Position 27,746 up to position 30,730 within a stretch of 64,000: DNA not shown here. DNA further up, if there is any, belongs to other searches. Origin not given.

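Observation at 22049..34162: ~12.1-kb integrated element in tRNA-Gly with a PrimPol-helicase and no recognisable virion genes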

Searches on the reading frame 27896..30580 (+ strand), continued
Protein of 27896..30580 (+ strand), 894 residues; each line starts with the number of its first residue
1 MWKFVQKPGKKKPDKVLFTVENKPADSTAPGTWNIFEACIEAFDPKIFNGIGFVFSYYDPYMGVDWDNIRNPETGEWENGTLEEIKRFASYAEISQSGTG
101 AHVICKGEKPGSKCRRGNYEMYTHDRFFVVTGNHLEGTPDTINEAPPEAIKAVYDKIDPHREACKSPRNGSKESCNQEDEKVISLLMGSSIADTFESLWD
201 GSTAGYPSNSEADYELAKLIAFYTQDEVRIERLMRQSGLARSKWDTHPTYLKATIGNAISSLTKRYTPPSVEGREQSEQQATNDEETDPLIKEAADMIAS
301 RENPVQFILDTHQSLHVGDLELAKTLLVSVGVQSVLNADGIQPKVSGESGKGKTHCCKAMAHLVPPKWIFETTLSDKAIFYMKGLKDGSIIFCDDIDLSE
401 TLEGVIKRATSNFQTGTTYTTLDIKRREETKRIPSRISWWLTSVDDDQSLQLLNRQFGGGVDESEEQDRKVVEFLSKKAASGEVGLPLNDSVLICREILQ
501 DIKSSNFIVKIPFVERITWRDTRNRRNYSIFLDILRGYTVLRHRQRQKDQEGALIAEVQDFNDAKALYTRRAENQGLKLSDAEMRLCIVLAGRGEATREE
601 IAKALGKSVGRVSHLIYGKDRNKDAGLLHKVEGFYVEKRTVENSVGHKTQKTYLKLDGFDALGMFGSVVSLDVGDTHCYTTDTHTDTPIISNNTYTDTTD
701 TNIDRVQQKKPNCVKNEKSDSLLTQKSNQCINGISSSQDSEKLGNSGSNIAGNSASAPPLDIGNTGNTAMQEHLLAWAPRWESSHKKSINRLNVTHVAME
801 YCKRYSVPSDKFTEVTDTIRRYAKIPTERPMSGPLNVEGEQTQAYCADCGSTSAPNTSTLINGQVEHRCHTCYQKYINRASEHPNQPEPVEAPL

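Call 18: find_homologous_proteins(query=window:27896-30580:+, max_evalue=1e-10)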
Query window:27896-30580:+ (894 aa): 348 proteins with E <= 1e-10 among 8000 candidates; the best 120 are listed.
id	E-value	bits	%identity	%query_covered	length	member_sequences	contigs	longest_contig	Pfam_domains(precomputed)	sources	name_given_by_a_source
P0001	0.0e+0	2076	100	100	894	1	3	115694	PF27228.1,PF22763.2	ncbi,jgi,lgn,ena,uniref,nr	ncbi:hypothetical protein [Methanolobus sp.]|uniref:phage NrS-1 polymerase family protein n=1 Tax=Me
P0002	0.0e+0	1253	68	93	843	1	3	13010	PF27228.1,PF22763.2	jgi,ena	jgi:primase-polymerase (primpol)-like protein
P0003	0.0e+0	1248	67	93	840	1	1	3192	PF27228.1,PF22763.2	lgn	-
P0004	1.7e-240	819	66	63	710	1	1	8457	PF27228.1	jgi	jgi:DNA-binding CsgD family transcriptional regulator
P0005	3.1e-193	662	57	63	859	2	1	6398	PF27228.1,PF09250.17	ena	-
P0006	2.9e-166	573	49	64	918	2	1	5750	PF27228.1,PF09250.17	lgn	-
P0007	1.5e-165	571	50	61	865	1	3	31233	PF27228.1,PF09250.17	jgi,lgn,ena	jgi:hypothetical protein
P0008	9.7e-153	528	41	69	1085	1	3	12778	PF27228.1,PF22763.2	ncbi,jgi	jgi:hypothetical protein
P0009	6.8e-152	525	46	62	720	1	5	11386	PF27228.1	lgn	-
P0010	3.6e-143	497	51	54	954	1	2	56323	PF27228.1,PF22548.3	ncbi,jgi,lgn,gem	-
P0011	1.3e-139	485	40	71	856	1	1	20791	PF27228.1,PF22763.2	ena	-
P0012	6.9e-139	482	34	99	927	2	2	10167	PF27228.1,PF22763.2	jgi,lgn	jgi:primase-polymerase (primpol)-like protein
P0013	1.8e-136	474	48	32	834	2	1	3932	PF27228.1,PF22763.2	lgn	-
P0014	1.8e-134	468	38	77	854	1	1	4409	PF27228.1,PF22763.2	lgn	-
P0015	2.7e-134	467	45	57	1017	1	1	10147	PF08275.18,PF27228.1,PF13155.13,PF01807.26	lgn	-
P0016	9.7e-134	465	34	98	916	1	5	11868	PF27228.1,PF22763.2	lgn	-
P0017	4.9e-133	463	55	43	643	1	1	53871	PF27228.1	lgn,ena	-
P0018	7.7e-132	459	54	44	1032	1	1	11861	PF27228.1,PF09250.17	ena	-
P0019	1.3e-131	458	39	71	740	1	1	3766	PF27228.1,PF22763.2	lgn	-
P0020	1.9e-131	458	37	75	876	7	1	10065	PF27228.1,PF22763.2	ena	-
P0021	2.3e-131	458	47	56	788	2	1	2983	PF27228.1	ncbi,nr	ncbi:hypothetical protein KKE60_04725, partial [Patescibacteria group bacterium]|nr:hypothetical pro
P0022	2.4e-131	457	43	60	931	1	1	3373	PF27228.1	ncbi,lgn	-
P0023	3.1e-131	457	49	49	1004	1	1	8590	PF27228.1,PF13155.13,PF13662.13,PF13362.13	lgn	-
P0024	9.4e-131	456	50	49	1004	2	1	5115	PF08275.18,PF27228.1,PF13155.13,PF01807.26,PF13362.13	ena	-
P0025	1.6e-130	455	47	59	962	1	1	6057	PF27228.1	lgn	-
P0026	6.0e-130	453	55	43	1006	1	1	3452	PF08275.18,PF27228.1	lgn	-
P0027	7.1e-130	453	52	45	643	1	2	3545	PF27228.1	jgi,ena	-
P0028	1.4e-129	452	50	48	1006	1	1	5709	PF27228.1,PF13155.13,PF01807.26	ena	-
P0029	1.5e-129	452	62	35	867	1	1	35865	PF22763.2,PF13148.12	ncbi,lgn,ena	-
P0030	1.8e-129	451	55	44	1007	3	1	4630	PF08275.18,PF27228.1,PF13155.13,PF01807.26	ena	-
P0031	2.3e-129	451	53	46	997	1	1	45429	PF08275.18,PF27228.1,PF13155.13,PF01807.26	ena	-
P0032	6.3e-129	450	38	71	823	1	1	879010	PF27228.1,PF22763.2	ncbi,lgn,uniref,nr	ncbi:hypothetical protein [Methanolobus chelungpuianus]|uniref:NrS-1 polymerase-like HBD domain-cont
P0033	1.2e-128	449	51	48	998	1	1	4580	PF27228.1,PF13155.13,PF01807.26,PF13662.13,PF13362.13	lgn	-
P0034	2.2e-128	448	52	48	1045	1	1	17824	PF27228.1,PF13155.13,PF01807.26,PF13662.13,PF13362.13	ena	-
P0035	6.6e-128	446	39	75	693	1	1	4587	PF27228.1,PF22763.2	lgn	-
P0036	1.4e-127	445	52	45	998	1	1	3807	PF08275.18,PF27228.1,PF13155.13,PF01807.26,PF13662.13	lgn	-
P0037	2.5e-127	444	54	45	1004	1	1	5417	PF08275.18,PF27228.1,PF13155.13,PF01807.26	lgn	-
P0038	5.0e-127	443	41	61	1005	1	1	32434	PF27228.1,PF13155.13,PF01807.26,PF13662.13,PF13362.13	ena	-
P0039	1.0e-126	442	38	72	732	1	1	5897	PF27228.1,PF22763.2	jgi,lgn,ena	-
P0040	1.0e-126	442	52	45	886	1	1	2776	PF27228.1,PF13155.13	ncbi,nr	ncbi:hypothetical protein KKC06_06755, partial [Patescibacteria group bacterium]|nr:hypothetical pro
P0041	2.4e-126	441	52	46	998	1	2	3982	PF08275.18,PF27228.1,PF13155.13,PF01807.26,PF13662.13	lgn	-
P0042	4.3e-126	440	46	55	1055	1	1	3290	PF27228.1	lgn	-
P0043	9.5e-126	439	52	45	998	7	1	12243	PF08275.18,PF27228.1,PF13155.13,PF01807.26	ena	-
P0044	3.2e-125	437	52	45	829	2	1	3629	PF27228.1,PF13155.13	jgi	-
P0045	4.0e-125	437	37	74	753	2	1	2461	PF27228.1,PF22763.2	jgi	-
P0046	3.1e-124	434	49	48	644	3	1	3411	PF27228.1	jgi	-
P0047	1.0e-123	432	42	63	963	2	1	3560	PF27228.1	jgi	-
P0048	1.5e-122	428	53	44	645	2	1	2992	PF27228.1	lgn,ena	-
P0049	1.6e-122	428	48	51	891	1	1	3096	PF27228.1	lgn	-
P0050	1.9e-122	428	38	42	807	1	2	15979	PF27228.1,PF22763.2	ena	-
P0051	1.6e-121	425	50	45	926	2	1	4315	PF27228.1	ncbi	-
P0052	9.5e-121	422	51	46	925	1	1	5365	PF27228.1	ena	-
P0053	4.1e-120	420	46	50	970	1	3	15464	PF27228.1,PF09250.17,PF08708.17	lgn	-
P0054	7.2e-120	420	44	54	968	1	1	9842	PF27228.1,PF09250.17,PF08708.17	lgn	-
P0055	9.8e-120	419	44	55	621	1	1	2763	PF27228.1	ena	-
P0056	7.0e-119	416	53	43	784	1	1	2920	PF27228.1,PF22548.3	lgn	-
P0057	1.2e-117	412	56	38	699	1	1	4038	PF27228.1,PF22548.3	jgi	jgi:hypothetical protein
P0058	1.8e-117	412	37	71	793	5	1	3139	PF27228.1,PF22763.2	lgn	-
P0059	7.4e-116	406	45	50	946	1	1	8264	PF27228.1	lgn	-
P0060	1.2e-114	402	52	42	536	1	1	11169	PF27228.1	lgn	-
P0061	4.0e-114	401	47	48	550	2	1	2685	PF27228.1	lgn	-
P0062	1.2e-113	399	38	71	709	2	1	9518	PF27228.1,PF22763.2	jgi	jgi:hypothetical protein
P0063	8.7e-112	393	46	49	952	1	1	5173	PF27228.1,PF09250.17,PF08708.17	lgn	-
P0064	2.8e-111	391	43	55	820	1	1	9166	PF27228.1,PF13362.13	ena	-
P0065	1.0e-110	389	41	59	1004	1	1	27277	PF08275.18,PF27228.1,PF01807.26,PF13362.13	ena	-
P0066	1.0e-110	389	52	42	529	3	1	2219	PF27228.1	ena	-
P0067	5.0e-110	387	48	45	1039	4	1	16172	PF27228.1,PF22548.3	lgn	-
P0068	6.9e-109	383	46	48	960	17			PF27228.1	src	-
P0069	3.1e-108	381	45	52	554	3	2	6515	PF27228.1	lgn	-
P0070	4.6e-107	377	48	43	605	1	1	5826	PF27228.1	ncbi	-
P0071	5.5e-107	377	42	51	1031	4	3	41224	PF08275.18,PF27228.1,PF01807.26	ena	-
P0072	6.2e-106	373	48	43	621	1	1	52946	PF27228.1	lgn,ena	-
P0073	1.7e-105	372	43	52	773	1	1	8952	PF27228.1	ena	-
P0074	8.3e-105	370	49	43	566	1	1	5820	PF27228.1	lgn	-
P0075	3.3e-104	368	48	47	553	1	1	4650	PF27228.1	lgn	-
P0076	1.1e-101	359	35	72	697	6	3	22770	PF27228.1,PF22763.2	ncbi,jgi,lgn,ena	jgi:primase-polymerase (primpol)-like protein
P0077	4.4e-99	351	53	31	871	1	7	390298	PF22763.2,PF19263.6,PF08706.17,PF03288.23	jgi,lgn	jgi:putative DNA primase/helicase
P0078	9.3e-95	336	31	38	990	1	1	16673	PF27228.1,PF22763.2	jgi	jgi:primase-polymerase (primpol)-like protein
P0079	2.9e-93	332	56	30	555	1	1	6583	PF27228.1,PF09250.17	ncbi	-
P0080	3.0e-93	331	46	44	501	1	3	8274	PF27228.1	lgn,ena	-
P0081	1.8e-91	326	44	44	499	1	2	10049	PF27228.1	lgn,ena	-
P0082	1.8e-89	319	42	44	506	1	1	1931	PF27228.1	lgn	-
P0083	4.9e-89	318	44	44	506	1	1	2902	PF27228.1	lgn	-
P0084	5.9e-89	317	42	43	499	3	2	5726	PF27228.1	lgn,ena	-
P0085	5.7e-88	314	52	32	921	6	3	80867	PF22763.2,PF13148.12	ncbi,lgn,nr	ncbi:MAG: hypothetical protein A4E23_01641 [Methanomethylovorans sp. PtaU1.Bin073]|nr:MAG: hypotheti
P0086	3.8e-84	301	42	41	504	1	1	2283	PF27228.1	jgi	-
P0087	3.3e-83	298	52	30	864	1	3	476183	PF22763.2,PF13148.12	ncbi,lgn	-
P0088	4.6e-80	288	53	30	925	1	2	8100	PF22763.2,PF19263.6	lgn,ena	-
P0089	2.1e-76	276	41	42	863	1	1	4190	PF27228.1,PF13155.13,PF01807.26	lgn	-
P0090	3.8e-75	272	32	72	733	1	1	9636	PF27228.1,PF22763.2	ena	-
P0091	4.2e-75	271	50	30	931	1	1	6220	PF22763.2,PF19263.6,PF08706.17,PF03288.23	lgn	-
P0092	4.4e-75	271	47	30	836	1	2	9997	PF22763.2,PF19263.6,PF08706.17,PF03288.23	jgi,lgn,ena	-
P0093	4.2e-74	268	49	30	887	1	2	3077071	PF22763.2,PF19263.6,PF08706.17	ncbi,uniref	ncbi:phage/plasmid primase, P4 family [Methanolobus sp. ZRKC5]|uniref:phage/plasmid primase, P4 fami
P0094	5.2e-74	268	39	44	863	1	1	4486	PF27228.1,PF13155.13,PF01807.26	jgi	jgi:DNA primase catalytic core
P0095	1.4e-73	266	40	44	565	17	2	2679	PF13412.13,PF27228.1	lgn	-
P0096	2.3e-73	266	30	41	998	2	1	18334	PF27228.1,PF22763.2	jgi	-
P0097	4.0e-73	265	39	44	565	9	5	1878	PF13412.13,PF27228.1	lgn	-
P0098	1.8e-72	263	40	42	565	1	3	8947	PF27228.1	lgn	-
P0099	2.5e-72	262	41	41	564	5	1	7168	PF27228.1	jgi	-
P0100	1.6e-71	260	39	44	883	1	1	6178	PF13412.13,PF27228.1,PF13155.13,PF01807.26,PF13362.13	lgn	-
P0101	7.9e-71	257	40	43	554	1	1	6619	PF27228.1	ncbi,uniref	ncbi:hypothetical protein [Methanomethylovorans sp.]|uniref:hypothetical protein n=1 Tax=Methanometh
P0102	2.5e-70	256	37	45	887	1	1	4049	PF08275.18,PF27228.1,PF01807.26,PF13362.13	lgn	-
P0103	2.6e-70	256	38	43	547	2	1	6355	PF27228.1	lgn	-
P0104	8.7e-70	254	40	43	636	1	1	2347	PF27228.1,PF22090.2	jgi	jgi:hypothetical protein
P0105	1.2e-69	253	39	44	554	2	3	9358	PF27228.1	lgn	-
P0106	1.6e-69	253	39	39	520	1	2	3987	PF27228.1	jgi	jgi:hypothetical protein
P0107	3.5e-69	252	40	40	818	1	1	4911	PF27228.1,PF09250.17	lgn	-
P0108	9.6e-69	250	38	42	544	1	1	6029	PF27228.1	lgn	-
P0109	1.4e-65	240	40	38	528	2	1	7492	PF27228.1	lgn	-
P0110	2.2e-65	239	40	39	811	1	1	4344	PF13412.13,PF27228.1,PF13155.13,PF13362.13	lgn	-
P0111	2.3e-65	239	41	39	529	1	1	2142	PF27228.1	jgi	jgi:hypothetical protein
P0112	9.2e-65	237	39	41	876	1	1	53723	PF27228.1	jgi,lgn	-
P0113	1.7e-64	236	37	43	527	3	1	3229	PF27228.1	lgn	-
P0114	3.4e-64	235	36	45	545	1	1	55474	PF27228.1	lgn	-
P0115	2.2e-63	233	40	36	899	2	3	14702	PF27228.1,PF09250.17,PF08708.17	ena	-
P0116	2.3e-63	233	43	31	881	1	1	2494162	PF22763.2,PF13148.12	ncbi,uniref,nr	ncbi:DUF3987 domain-containing protein [Methanococcoides orientis]|uniref:phage NrS-1 polymerase fam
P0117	2.7e-63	232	41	40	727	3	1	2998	PF27228.1,PF09250.17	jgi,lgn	jgi:hypothetical protein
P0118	3.9e-63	232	40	36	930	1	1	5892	PF27228.1,PF09250.17,PF08708.17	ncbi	-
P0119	3.3e-62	229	39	36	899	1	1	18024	PF27228.1,PF09250.17,PF08708.17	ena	-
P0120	1.2e-61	227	38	37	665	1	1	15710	PF27228.1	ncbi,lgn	-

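Call 19: find_encoding_contigs(protein=P0002, flank=10000, max_places=4)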
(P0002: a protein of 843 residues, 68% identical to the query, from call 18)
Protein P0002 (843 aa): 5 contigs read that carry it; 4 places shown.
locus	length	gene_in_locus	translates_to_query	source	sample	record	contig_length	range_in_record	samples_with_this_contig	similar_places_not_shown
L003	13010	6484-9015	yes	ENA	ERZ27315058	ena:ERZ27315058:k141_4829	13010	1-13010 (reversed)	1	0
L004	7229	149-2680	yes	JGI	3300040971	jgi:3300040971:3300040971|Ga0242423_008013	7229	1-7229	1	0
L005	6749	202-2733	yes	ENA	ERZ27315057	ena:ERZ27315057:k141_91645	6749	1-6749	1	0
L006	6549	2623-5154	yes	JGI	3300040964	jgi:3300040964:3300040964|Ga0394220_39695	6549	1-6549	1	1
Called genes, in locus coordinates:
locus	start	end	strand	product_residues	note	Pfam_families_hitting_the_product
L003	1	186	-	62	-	?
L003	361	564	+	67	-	-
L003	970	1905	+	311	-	PF00589:Phage_integrase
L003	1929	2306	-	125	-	PF10049:DUF2283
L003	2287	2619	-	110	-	PF27370:MJ0788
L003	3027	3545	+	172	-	-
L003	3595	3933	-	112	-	-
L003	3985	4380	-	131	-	-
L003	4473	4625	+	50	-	PF04014:MazE_antitoxin (weak)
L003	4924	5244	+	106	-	-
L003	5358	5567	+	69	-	-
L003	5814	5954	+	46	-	-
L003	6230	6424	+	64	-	-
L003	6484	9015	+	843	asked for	PF22763:NrS1-1_pol-like_HBD, PF27228:MTBMA_p00010_2nd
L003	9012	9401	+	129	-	-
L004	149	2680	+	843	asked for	PF22763:NrS1-1_pol-like_HBD, PF27228:MTBMA_p00010_2nd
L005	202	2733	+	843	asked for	PF22763:NrS1-1_pol-like_HBD, PF27228:MTBMA_p00010_2nd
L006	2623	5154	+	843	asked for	PF22763:NrS1-1_pol-like_HBD, PF27228:MTBMA_p00010_2nd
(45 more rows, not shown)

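Call 20: find_encoding_contigs(protein=P0032, flank=10000, max_places=2)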
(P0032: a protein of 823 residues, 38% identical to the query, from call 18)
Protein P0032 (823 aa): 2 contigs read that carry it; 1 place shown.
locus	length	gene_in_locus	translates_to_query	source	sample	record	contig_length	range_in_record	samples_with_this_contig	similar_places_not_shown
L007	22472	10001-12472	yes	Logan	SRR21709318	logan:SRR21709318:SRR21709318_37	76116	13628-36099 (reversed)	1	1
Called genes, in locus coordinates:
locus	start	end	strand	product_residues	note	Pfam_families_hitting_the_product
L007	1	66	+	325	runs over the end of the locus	PF01758:SBF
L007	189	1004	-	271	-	PF02602:HEM4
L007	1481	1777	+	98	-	PF23477:zf_Tbcl_2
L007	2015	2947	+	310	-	PF00924:MS_channel_2nd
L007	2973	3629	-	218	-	PF00702:Hydrolase, PF13419:HAD_2, PF13242:Hydrolase_like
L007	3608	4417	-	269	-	-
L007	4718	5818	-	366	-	-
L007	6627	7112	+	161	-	-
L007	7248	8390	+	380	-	PF13495:Phage_int_SAM_4 (weak), PF00589:Phage_integrase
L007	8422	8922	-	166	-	-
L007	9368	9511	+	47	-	-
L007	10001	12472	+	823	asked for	PF22763:NrS1-1_pol-like_HBD, PF27228:MTBMA_p00010_2nd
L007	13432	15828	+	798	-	PF12161:HsdM_N, PF02384:N6_Mtase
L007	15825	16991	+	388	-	PF17761:DUF1016_N, PF06250:YhcG_C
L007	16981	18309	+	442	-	PF01420:Methylase_S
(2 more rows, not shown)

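Call 33: find_related_loci(query=A1, collection=genome_contigs, flank=10000)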
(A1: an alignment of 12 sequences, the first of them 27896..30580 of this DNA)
Query A1 (894 aa) in genome_contigs; peptide patterns used: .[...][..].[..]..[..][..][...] (x = any residue, [..] = any of these).
319 stretches matched a pattern; 181 encode a relative of the query (tblastn E <= 1e-3); the best 80 are kept; 80 distinct loci.
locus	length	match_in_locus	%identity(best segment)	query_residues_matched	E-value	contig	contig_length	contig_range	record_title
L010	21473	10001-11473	51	275-755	2e-145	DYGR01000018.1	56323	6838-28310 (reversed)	MAG TPA_asm: Candidatus Methanoperedens nitroreducens isolate BE2012_43_12 Afr_mines_BE2012_329_length_56323_cov_5_33232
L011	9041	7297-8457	55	291-679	4e-131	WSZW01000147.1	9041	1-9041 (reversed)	MAG: archaeon isolate GLR112 c_000000052962, whole genome shotgun sequence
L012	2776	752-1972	52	272-674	1e-134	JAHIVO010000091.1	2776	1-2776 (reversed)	MAG: Patescibacteria group bacterium isolate MM_PC_MetaG.mb.84 MM_PC_MetaG.mb.84_k141_1597981, whole genome shotgun sequ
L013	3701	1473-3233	41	275-850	3e-126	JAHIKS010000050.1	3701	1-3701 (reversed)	MAG: Candidatus Altiarchaeota archaeon isolate KR13_N1.mb.66 KR13_N1.mb.66_k141_78660, whole genome shotgun sequence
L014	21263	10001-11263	49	284-700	9e-116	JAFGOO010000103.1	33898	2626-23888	MAG: Methanosarcinaceae archaeon isolate Zod_Metabat.632 k87_6457461, whole genome shotgun sequence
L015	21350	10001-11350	47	291-725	3e-112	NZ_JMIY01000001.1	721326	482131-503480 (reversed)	Candidatus Methanoperedens nitroreducens strain ANME-2d ANME2D_Contig_1.1, whole genome shotgun sequence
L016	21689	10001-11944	37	25-661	5e-121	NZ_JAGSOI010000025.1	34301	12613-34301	Methanococcoides seepicolus strain LLY Scaffold25, whole genome shotgun sequence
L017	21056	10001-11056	43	292-644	5e-74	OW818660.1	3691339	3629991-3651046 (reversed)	metagenome genome assembly, chromosome: 1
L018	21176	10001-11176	37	260-658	2e-68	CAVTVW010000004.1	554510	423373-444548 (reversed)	MAG: uncultured Methanocellaceae archaeon isolate MFD09286.bin.2.135 genome assembly, contig: contig_43109, whole genome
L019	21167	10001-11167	36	298-671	1e-64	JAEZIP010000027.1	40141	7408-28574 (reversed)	MAG: Methanobacteriota archaeon isolate OH_CDB_191 k127_2099171, whole genome shotgun sequence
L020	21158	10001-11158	35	285-673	3e-63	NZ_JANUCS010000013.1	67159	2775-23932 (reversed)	Methanosalsum natronophilum strain AME2 Ga0466811_13, whole genome shotgun sequence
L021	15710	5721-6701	38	305-631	2e-63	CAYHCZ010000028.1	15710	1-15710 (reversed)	MAG TPA_asm: uncultured Methanomicrobia archaeon isolate ERP119294_co4_451 genome assembly, contig: NODE_3503_length_157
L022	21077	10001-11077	35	287-634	6e-60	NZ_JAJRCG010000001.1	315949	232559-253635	MAG: Methanoregula sp. isolate OWC_0058 OWC_0058_scaffold00006, whole genome shotgun sequence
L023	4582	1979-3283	32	289-700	3e-55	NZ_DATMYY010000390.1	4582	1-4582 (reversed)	MAG: Methanospirillum sp. isolate SMAG_U13160 k141_140603, whole genome shotgun sequence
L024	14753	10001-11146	36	275-652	2e-54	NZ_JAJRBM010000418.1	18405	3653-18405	MAG: Methanospirillum sp. isolate OWC_0038 OWC_0038_k121_25222411, whole genome shotgun sequence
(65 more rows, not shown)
